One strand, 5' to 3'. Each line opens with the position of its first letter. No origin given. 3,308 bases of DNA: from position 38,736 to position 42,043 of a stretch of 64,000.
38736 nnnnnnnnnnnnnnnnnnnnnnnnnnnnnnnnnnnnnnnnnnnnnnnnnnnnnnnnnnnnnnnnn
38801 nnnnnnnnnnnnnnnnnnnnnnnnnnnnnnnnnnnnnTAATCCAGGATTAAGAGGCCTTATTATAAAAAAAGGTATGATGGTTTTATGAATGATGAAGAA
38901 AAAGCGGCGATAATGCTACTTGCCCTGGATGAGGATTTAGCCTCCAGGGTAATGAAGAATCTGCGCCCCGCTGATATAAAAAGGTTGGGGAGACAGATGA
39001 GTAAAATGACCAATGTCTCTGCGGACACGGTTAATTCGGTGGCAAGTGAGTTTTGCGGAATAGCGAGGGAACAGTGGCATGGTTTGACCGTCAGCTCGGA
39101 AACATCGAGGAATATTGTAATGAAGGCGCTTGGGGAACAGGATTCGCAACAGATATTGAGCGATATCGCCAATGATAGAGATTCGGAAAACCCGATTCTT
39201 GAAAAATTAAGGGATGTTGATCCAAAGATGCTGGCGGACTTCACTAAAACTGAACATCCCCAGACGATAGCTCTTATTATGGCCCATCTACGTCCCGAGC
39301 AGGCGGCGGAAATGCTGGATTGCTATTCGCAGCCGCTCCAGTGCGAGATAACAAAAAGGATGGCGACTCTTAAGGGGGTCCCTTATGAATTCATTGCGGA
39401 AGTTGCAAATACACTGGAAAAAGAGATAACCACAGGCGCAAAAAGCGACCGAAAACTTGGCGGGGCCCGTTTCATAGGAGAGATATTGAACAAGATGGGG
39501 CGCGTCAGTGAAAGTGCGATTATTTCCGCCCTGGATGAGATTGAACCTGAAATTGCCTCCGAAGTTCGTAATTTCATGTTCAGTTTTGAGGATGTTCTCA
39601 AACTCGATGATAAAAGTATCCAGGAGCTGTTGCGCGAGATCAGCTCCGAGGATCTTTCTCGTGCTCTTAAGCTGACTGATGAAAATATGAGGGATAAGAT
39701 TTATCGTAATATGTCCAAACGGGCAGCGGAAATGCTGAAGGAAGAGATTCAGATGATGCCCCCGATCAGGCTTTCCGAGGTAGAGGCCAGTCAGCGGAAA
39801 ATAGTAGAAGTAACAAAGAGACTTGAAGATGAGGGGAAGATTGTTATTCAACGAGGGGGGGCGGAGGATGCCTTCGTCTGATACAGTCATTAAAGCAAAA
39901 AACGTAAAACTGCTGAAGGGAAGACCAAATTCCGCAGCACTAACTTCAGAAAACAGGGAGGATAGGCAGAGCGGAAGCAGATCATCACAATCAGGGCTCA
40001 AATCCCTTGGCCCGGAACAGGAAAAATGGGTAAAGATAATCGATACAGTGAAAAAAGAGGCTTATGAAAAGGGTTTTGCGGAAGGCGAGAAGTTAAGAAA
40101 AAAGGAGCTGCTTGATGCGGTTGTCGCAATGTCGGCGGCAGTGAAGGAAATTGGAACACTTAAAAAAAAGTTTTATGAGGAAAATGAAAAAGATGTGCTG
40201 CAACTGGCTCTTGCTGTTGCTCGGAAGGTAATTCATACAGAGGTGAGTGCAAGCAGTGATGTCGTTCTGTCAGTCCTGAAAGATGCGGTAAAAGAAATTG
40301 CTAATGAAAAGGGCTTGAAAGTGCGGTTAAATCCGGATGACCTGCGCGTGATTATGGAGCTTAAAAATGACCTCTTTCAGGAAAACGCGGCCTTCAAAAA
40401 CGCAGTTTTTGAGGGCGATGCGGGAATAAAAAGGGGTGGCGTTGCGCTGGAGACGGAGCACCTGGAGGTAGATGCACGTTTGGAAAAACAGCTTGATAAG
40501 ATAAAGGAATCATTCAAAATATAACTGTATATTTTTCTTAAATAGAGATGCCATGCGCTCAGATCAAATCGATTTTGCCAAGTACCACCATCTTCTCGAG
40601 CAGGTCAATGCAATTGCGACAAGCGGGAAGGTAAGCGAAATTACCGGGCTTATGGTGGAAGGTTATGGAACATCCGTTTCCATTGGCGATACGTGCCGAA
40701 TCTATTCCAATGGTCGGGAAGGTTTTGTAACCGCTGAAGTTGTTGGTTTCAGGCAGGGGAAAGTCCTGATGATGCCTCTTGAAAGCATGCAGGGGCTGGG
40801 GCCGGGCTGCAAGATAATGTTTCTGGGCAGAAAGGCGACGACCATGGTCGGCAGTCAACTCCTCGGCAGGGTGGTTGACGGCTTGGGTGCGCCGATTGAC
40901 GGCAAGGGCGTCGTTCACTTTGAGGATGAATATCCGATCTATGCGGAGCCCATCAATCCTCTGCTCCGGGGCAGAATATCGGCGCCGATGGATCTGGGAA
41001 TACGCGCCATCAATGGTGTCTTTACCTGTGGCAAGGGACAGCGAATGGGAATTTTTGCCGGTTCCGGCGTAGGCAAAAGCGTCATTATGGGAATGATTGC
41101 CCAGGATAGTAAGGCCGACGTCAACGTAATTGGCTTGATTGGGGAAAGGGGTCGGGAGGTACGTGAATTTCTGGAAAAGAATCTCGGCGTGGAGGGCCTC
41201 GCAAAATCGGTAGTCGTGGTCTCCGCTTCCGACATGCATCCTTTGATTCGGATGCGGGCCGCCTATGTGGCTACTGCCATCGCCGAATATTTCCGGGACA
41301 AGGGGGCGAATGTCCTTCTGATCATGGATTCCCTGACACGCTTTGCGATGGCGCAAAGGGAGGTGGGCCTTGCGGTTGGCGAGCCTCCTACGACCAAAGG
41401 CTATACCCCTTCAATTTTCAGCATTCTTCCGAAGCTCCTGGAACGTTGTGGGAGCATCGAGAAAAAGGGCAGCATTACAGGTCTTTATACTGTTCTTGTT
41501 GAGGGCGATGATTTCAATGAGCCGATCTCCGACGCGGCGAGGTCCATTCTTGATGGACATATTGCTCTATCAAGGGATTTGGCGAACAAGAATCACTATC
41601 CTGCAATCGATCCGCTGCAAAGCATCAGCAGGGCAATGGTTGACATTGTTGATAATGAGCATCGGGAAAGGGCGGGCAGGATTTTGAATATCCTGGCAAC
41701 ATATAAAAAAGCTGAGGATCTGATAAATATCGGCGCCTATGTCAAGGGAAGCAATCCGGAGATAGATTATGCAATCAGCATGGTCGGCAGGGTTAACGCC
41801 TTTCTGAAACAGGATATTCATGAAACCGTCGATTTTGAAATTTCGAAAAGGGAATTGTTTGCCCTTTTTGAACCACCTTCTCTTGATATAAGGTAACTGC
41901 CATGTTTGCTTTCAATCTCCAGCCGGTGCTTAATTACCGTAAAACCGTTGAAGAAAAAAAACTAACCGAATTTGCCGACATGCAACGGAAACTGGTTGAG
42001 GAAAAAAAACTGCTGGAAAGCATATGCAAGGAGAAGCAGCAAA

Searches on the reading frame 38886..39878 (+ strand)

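Call 10: search_protein_families(library=pfam, proteins=[window:38886-39878:+], max_evalue=0.00001)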
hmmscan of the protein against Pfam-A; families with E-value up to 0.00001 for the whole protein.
window:38886-39878:+ (331 aa): 4 families
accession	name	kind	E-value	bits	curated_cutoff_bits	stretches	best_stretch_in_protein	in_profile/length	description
PF01706.21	FliG_C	-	2.3e-44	150.5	23.3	1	215-321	2-108/108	FliG C-terminal domain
PF14842.11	FliG_N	-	5.6e-30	104.5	25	1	2-99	3-100/104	FliG N-terminal domain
PF14841.11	FliG_M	-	1.9e-27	95.7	25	1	113-184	1-72/76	FliG middle domain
PF03448.22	MgtE_N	-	4.6e-06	27.5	25.9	0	239-286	48-95/102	MgtE intracellular N domain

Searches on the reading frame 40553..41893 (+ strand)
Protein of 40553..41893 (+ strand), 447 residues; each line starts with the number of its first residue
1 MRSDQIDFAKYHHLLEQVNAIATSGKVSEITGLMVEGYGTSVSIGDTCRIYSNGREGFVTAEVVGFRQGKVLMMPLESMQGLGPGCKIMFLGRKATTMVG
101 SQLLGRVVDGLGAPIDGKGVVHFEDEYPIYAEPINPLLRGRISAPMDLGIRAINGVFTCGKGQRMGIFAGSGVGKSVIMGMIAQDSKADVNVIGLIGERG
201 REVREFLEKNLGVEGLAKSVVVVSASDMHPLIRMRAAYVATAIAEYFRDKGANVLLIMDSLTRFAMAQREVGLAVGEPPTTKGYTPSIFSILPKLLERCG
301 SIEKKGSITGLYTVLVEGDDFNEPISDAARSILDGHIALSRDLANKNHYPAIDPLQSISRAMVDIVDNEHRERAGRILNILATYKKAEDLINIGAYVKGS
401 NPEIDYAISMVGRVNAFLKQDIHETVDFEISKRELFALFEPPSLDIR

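Call 10: search_protein_families(library=pfam, proteins=[window:40553-41893:+], max_evalue=0.00001)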
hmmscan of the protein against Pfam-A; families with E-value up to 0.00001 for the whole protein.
window:40553-41893:+ (447 aa): 3 families
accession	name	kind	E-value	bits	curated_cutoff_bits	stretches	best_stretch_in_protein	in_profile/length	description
PF00006.31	ATP-synt_ab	-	1.7e-91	306.1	29.5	1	149-359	1-213/213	ATP synthase alpha/beta family, nucleotide-binding domain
PF18269.6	T3SS_ATPase_C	-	2.3e-25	88.7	22.7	1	366-435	1-70/72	T3SS EscN ATPase C-terminal domain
PF02874.29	ATP-synt_ab_N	-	7.3e-06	26.9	20.9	0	27-92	1-69/69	ATP synthase alpha/beta family, beta-barrel domain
